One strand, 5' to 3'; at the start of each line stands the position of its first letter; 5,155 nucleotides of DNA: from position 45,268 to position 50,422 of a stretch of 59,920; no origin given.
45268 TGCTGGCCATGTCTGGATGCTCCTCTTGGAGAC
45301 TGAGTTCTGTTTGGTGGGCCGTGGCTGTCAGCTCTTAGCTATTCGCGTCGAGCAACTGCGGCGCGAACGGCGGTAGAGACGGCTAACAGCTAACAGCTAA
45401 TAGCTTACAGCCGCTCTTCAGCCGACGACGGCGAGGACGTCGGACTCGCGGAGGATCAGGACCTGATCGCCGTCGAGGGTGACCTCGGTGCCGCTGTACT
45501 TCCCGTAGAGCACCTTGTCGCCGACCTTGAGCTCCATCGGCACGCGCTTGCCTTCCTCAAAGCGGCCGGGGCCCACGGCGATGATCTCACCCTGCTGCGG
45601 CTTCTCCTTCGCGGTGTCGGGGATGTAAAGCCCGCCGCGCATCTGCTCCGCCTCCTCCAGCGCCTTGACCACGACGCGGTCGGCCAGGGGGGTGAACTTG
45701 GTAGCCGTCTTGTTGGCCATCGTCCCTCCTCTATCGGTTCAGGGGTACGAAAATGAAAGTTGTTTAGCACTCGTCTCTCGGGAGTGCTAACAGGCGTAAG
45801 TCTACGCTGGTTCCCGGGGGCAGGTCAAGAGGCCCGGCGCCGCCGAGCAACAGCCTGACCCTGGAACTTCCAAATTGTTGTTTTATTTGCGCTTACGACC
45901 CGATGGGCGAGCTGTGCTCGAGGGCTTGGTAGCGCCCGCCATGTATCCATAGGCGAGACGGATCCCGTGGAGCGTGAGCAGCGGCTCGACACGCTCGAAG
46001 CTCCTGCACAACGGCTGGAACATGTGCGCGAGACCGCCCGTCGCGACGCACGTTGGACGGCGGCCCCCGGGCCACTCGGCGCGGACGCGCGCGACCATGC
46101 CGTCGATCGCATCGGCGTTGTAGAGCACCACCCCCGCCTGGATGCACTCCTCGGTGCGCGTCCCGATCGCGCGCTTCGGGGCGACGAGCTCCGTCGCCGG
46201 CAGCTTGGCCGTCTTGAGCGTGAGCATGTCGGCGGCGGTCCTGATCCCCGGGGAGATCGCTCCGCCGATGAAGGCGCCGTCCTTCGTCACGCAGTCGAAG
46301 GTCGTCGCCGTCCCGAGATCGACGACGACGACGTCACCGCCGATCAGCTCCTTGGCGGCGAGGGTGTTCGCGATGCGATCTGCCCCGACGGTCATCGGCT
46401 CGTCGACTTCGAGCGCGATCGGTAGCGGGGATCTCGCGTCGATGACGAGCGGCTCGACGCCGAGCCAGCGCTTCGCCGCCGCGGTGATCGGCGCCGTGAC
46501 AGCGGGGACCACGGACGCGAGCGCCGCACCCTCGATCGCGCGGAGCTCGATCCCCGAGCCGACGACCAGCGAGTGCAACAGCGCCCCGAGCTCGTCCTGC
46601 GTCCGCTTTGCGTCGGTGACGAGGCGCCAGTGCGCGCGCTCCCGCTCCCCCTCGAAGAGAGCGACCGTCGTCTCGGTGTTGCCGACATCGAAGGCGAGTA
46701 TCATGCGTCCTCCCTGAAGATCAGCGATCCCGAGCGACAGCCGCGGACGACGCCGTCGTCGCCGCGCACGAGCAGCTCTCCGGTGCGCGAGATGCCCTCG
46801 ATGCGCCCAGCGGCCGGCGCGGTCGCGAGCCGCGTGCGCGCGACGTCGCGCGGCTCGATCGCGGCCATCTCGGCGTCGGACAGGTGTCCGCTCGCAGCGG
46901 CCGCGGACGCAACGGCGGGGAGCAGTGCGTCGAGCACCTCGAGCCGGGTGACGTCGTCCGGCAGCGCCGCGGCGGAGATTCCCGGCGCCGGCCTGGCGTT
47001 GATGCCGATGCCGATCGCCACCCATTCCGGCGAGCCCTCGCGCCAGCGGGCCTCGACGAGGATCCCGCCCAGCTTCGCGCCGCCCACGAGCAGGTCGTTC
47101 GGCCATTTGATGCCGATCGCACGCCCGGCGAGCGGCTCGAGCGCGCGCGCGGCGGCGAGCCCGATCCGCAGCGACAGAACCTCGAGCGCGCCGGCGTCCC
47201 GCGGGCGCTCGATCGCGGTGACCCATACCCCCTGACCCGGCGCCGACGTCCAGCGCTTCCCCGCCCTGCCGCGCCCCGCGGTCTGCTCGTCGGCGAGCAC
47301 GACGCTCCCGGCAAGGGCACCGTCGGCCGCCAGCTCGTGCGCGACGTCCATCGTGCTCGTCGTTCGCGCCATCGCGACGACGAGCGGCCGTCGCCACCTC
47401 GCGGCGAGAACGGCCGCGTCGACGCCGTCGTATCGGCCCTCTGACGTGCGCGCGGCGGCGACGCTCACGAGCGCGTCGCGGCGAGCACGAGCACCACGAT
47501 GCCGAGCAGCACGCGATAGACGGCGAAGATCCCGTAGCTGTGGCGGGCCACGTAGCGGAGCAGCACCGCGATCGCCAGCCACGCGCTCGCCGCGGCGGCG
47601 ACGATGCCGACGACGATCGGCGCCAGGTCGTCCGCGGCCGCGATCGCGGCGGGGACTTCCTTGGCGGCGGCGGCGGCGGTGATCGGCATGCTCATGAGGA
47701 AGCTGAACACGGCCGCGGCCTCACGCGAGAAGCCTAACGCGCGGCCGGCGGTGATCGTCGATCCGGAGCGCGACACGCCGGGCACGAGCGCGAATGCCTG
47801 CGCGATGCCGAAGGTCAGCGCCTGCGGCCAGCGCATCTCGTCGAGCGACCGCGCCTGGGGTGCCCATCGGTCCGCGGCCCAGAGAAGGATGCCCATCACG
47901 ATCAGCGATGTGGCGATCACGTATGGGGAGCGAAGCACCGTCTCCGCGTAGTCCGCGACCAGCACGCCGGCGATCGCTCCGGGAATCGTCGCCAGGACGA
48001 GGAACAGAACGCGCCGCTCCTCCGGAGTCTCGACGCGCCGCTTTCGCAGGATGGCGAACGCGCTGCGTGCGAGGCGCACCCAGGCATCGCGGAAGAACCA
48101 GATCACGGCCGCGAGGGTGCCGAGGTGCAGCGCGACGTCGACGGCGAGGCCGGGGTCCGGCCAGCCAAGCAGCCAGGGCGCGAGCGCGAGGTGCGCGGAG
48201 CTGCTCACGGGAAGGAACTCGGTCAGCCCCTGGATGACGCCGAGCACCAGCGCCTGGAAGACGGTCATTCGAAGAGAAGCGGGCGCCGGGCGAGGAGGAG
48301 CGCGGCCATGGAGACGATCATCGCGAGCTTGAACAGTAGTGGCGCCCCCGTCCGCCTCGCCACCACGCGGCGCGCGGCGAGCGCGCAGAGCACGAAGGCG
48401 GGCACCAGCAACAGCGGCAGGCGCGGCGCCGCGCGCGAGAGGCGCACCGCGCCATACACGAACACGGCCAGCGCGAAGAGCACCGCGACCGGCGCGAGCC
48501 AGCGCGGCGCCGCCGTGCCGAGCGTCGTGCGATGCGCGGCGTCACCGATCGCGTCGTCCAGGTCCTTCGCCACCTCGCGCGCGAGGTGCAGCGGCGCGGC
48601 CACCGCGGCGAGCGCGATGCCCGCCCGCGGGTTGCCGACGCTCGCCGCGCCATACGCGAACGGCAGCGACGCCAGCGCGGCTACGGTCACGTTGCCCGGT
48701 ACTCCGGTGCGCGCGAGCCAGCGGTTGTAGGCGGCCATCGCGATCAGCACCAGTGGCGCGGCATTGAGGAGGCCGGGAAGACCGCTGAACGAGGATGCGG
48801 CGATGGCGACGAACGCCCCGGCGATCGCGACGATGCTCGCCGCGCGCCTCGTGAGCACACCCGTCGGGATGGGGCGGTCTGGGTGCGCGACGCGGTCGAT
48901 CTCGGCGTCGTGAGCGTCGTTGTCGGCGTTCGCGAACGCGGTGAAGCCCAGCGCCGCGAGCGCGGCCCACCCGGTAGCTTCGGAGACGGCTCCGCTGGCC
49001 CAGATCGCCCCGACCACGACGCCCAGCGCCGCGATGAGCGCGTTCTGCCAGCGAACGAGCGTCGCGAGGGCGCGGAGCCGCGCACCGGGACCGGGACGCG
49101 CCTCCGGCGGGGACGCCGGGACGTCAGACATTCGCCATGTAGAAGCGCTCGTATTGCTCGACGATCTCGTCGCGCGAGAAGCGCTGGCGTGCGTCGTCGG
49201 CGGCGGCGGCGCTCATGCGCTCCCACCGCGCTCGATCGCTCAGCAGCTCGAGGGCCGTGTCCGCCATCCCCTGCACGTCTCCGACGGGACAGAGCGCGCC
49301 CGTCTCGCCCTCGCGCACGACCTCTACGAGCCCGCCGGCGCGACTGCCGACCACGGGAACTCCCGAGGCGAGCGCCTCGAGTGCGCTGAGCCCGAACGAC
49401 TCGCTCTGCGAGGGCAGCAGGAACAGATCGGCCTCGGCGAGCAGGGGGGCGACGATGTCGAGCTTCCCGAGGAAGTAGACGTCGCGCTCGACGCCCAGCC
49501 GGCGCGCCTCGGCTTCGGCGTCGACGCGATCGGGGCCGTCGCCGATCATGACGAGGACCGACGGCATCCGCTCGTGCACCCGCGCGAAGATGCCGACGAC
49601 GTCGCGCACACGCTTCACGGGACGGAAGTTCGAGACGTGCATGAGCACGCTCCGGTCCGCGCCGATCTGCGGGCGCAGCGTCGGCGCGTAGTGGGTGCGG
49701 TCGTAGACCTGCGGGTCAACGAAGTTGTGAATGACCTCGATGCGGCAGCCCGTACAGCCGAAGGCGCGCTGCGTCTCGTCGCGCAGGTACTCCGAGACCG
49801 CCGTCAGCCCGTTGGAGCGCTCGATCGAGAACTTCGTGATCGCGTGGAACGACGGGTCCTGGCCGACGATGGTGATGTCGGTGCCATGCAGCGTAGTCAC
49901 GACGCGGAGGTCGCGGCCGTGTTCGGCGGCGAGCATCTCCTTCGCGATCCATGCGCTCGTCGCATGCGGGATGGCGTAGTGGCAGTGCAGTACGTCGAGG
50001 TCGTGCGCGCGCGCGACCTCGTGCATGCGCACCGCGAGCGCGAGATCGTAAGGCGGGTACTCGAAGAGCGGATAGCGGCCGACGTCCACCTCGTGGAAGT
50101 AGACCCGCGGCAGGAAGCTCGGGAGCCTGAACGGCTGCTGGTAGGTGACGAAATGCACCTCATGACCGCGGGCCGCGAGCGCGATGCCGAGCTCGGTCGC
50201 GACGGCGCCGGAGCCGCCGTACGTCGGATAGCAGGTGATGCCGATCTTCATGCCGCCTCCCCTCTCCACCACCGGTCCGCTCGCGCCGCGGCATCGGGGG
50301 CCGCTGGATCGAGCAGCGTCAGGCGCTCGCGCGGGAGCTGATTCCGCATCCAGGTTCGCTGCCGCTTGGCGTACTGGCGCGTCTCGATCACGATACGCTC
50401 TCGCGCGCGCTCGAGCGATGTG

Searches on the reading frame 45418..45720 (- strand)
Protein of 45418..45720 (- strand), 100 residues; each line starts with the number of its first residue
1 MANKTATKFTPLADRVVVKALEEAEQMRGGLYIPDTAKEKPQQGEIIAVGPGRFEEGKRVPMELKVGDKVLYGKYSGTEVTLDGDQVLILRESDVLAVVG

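Call 26: search_protein_families(library=pfam, proteins=[window:45418-45720:-])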
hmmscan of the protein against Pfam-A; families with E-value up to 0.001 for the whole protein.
window:45418-45720:- (100 aa): 1 family
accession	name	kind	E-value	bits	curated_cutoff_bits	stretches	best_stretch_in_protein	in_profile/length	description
PF00166.26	Cpn10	-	1.8e-33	114.8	21.1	1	8-99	1-93/93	Chaperonin 10 Kd subunit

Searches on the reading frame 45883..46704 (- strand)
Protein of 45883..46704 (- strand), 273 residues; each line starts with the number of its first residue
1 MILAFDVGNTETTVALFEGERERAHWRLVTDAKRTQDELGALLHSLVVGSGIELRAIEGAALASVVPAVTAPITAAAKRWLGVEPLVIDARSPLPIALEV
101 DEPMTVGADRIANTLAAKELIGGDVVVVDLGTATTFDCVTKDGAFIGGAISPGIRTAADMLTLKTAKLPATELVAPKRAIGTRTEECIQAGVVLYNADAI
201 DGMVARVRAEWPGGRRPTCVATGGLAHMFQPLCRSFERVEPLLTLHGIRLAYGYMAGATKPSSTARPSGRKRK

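Call 26: search_protein_families(library=pfam, proteins=[window:45883-46704:-])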
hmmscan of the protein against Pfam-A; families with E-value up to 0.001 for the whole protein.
window:45883-46704:- (273 aa): 1 family
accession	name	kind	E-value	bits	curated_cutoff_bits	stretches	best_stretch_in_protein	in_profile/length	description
PF03309.20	Pan_kinase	-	4.6e-61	206.7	24.7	1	2-206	1-205/205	Type III pantothenate kinase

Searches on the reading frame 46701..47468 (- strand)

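Call 26: search_protein_families(library=pfam, proteins=[window:46701-47468:-])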
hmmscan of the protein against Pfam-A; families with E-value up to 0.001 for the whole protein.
window:46701-47468:- (255 aa): 2 families
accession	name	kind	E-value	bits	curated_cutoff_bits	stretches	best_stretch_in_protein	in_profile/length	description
PF03099.24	BPL_LplA_LipB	-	1.3e-17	64.4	21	1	34-157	3-133/133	Biotin/lipoate A/B protein ligase family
PF16917.10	BPL_LplA_LipB_2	-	0.00034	20.7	27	0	103-162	65-129/183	Biotin/lipoate A/B protein ligase family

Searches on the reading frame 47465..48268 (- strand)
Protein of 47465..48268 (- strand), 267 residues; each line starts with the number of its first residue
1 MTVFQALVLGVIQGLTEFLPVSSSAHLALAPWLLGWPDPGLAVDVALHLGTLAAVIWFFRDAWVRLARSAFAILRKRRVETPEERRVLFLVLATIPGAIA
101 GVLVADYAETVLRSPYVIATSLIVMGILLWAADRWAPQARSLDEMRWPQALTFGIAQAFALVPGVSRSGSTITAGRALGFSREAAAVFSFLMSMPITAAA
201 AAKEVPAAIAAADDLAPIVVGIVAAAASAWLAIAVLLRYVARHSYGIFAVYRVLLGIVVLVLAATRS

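Call 26: search_protein_families(library=pfam, proteins=[window:47465-48268:-])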
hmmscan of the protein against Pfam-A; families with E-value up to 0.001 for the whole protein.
window:47465-48268:- (267 aa): 2 families
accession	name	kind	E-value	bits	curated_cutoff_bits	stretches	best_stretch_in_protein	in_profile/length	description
PF02673.24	BacA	-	9.2e-81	271.7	33.4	1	6-258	1-257/257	Bacitracin resistance protein BacA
PF01925.25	TauE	-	0.00023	21.4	32.6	1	67-257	46-235/237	Sulfite exporter TauE/SafE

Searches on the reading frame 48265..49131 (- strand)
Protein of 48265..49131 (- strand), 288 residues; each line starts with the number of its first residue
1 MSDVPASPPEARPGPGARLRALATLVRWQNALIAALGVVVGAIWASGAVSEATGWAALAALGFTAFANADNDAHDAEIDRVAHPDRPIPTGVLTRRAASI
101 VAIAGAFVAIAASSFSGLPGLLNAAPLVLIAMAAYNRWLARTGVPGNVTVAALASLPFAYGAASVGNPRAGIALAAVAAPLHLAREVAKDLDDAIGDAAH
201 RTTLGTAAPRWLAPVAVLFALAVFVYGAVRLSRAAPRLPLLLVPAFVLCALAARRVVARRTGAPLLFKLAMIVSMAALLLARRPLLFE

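Call 26: search_protein_families(library=pfam, proteins=[window:48265-49131:-])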
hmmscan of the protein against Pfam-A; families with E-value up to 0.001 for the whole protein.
window:48265-49131:- (288 aa): 1 family
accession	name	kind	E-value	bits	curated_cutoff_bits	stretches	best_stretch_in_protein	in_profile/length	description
PF01040.23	UbiA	-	1.5e-19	70.7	34.2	1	37-262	4-237/250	UbiA prenyltransferase family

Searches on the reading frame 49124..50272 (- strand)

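Call 26: search_protein_families(library=pfam, proteins=[window:49124-50272:-])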
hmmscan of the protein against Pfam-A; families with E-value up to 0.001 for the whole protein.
window:49124-50272:- (382 aa): 6 families
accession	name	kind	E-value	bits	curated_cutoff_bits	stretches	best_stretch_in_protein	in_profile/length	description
PF13692.12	Glyco_trans_1_4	-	2.2e-32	112.7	27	1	208-346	2-142/142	Glycosyl transferases group 1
PF00534.26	Glycos_transf_1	-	3e-32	111.9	26.4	1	205-358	13-170/172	Glycosyl transferases group 1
PF13439.12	Glyco_transf_4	-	1.6e-30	106.8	28.5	1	18-188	1-169/170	Glycosyltransferase Family 4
PF13579.12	Glyco_trans_4_4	-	1.4e-17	64.9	29.7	1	19-183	1-157/158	Glycosyl transferase 4-like domain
PF20706.3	GT4-conflict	-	8.3e-15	55.1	26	1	239-367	234-364/385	Family 4 Glycosyltransferase in conflict systems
PF13477.12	Glyco_trans_4_2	-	5.8e-12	46.4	23.4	1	31-159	19-138/139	Glycosyl transferase 4-like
